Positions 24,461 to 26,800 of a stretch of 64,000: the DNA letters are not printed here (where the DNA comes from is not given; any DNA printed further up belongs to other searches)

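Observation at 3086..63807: Genome-wide 16-bp palindrome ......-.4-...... (12 copies): candidate KorB/parS-like operator network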

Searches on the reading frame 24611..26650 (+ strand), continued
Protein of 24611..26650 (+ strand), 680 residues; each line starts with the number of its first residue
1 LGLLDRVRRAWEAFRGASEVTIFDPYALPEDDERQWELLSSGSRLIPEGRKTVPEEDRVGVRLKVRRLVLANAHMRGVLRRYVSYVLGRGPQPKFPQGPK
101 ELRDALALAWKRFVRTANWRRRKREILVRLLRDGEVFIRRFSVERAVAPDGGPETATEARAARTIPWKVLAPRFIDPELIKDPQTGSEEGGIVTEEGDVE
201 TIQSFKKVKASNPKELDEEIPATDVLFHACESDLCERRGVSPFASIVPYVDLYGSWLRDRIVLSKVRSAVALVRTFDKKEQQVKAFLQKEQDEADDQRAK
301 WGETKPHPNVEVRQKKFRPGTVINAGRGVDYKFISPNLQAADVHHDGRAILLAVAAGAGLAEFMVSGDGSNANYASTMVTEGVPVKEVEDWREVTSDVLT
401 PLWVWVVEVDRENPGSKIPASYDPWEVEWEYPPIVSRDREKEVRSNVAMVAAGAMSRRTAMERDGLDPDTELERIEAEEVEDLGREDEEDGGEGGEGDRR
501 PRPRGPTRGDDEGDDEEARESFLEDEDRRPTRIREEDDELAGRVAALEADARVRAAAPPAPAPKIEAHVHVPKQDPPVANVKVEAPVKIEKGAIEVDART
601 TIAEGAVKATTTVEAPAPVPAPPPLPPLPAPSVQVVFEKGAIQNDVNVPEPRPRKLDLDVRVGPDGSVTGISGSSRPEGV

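Call 88: search_solved_structures(query=L005:2033-2692:+, max_evalue=0.1, show_alignments=1)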
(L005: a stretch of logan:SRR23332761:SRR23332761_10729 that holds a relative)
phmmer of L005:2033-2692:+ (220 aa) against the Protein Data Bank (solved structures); distinct sequences matched with E-value up to 0.1: 8.
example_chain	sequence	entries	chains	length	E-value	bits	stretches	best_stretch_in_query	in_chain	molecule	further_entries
7bnk_A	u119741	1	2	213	2e-06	31.3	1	38-124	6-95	ParB family protein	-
7o0n_A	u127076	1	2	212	3.8e-06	30.5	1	38-124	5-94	ParB family protein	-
7bnr_A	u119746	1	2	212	3.9e-06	30.4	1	38-124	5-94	ParB family protein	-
7nfu_A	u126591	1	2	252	1.1e-05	29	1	29-127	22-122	Nucleoid occlusion protein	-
7ng0_A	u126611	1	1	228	2.7e-05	27.7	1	33-127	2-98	Nucleoid occlusion protein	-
1vz0_A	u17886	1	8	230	0.00094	22.7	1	39-127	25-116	Chromosome-partitioning protein Spo0J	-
6sdk_A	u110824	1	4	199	0.0072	19.8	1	40-124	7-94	Stage 0 sporulation protein J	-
7ol9_A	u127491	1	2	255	0.016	18.6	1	33-127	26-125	Nucleoid occlusion protein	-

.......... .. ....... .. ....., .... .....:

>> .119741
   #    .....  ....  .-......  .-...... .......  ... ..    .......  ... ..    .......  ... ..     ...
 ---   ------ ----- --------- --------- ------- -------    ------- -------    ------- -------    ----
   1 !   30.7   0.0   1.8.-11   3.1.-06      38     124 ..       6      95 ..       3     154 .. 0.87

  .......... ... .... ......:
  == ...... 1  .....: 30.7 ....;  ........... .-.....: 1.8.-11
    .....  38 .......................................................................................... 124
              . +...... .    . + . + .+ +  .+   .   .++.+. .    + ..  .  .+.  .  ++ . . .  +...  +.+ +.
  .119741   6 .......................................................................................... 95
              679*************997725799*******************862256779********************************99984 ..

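Call 97: search_protein_representatives(protein=L005:2033-2692:+)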
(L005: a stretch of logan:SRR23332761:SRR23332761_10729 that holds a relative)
Query: 220 residues. Proteins with E-value up to 0.001 (for the whole library): 25172; up to 1e-10: 8447; up to 1e-30: 523. The best 150 are listed.
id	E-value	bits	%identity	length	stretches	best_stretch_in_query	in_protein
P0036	8.6e-52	192.7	41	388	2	29-165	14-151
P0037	9.4e-51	189.3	52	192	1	28-218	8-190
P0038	1.1e-50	189.0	50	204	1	29-218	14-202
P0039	2.2e-48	181.5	64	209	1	30-167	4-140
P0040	2.8e-48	181.2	51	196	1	30-219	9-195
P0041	6.5e-47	176.7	49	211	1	25-219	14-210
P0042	9.6e-47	176.2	62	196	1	29-166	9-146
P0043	9.6e-47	176.2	49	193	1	30-219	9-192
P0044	2.6e-46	174.8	48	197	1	23-219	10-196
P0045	1.8e-45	172.0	57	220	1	29-171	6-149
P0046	3.9e-45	170.9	53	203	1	14-194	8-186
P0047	5.1e-45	170.5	41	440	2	27-165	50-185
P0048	5.9e-45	170.3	51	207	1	28-193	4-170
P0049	7.1e-45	170.1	54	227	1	27-175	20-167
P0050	1.5e-44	169.0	58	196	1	30-176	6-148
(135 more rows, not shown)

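Call 101: predict_structure(alignment_id=A4)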
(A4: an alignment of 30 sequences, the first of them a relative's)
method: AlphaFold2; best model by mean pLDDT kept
length: 220 residues; sequences in the alignment: 30
mean_pLDDT: 85.8   pTM: 0.65
mean pLDDT of the five models: 85.8, 85.7, 84.4, 82.0, 80.7
residues with pLDDT >= 90: 156; 70-90: 17; 50-70: 34; < 50: 13
segments of 3 or more residues with pLDDT < 50: 174-181
pLDDT, mean of each block of 10 residues (from residue 1): 56 61 81 97 97 93 97 98 96 98 98 95 87 93 93 93 77 46 54 94 97 89
secondary structure, 60 per line:
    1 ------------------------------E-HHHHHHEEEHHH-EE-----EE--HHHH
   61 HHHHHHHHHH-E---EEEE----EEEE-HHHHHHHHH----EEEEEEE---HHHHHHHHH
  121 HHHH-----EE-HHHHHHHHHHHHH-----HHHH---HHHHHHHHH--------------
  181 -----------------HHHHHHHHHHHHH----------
elements in order: H33-38 E39-41 H57-70 E76-79 E84-87 H89-97 E102-108 H112-124 H133-145 H151-154 H158-166 H198-210

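Call 103: fold_search(model_id=the predicted structure, library=pdb)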
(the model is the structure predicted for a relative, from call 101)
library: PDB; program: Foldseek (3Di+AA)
matches with E <= 10: 500; with E <= 0.001: 34
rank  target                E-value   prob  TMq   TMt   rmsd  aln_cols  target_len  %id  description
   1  7bnk_B                3.7e-06  1.00  0.39  0.44  14.1       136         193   27  Crystal structure of ParB from Myxococcus xanthus bound to CDP and Monothiophosphate (released 2021-09-08)
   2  7ng0                  3.7e-06  1.00  0.38  0.41  14.4       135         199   24  Crystal structure of N- and C-terminally truncated Geobacillus thermoleovorans nucleoid occlusion protein Noc (released 2021-02-17)
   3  7bnr_A                4.7e-06  1.00  0.39  0.43  14.0       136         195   26  Crystal structure of a ParB Q52A mutant from Myxococcus xanthus bound to CTPyS (released 2021-09-08)
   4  7nfu_A                4.7e-06  1.00  0.46  0.46   3.6       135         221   27  Crystal structure of C-terminally truncated Geobacillus thermoleovorans nucleoid occlusion protein Noc (released 2021-02-17)
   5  7bnk_A                7.2e-06  1.00  0.39  0.44  14.1       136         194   26  Crystal structure of ParB from Myxococcus xanthus bound to CDP and Monothiophosphate (released 2021-09-08)
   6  7bnr_B                7.2e-06  1.00  0.38  0.43  14.0       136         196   26  Crystal structure of a ParB Q52A mutant from Myxococcus xanthus bound to CTPyS (released 2021-09-08)
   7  7ol9_B                8.1e-06  1.00  0.36  0.39  12.7       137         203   24  Crystal structure of C-terminally truncated Bacillus subtilis nucleoid occlusion protein (Noc) complexed to the Noc-bi (released 2022-03-09)
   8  7o0n_A                9.2e-06  1.00  0.39  0.44  14.1       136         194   26  Crystal structure of a ParB E93A mutant from Myxococcus xanthus bound to CDP and monothiophosphate (released 2021-09-15)
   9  6t1f_B                1.0e-05  1.00  0.40  0.45   4.4       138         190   18  Crystal structure of the C-terminally truncated chromosome-partitioning protein ParB from Caulobacter crescentus compl (released 2020-10-14)
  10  7nfu_B                1.0e-05  1.00  0.46  0.48   3.6       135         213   27  Crystal structure of C-terminally truncated Geobacillus thermoleovorans nucleoid occlusion protein Noc (released 2021-02-17)
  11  6t1f_D                1.3e-05  1.00  0.41  0.47   4.2       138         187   17  Crystal structure of the C-terminally truncated chromosome-partitioning protein ParB from Caulobacter crescentus compl (released 2020-10-14)
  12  7bm8_A                1.5e-05  1.00  0.37  0.45  14.3       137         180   18  Crystal structure of the C-terminally truncated chromosome-partitioning protein ParB from Caulobacter crescentus compl (released 2021-04-28)
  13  6sdk_B                3.3e-05  1.00  0.38  0.42  14.0       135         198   24  Crystal structure of bacterial ParB dimer bound to CDP (released 2019-10-23)
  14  1vz0_A                4.2e-05  1.00  0.33  0.38  12.1       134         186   25  Chromosome segregation protein Spo0J from Thermus thermophilus (released 2004-07-19)
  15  1vz0_E                4.5e-05  1.00  0.33  0.37  12.0       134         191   25  Chromosome segregation protein Spo0J from Thermus thermophilus (released 2004-07-19)
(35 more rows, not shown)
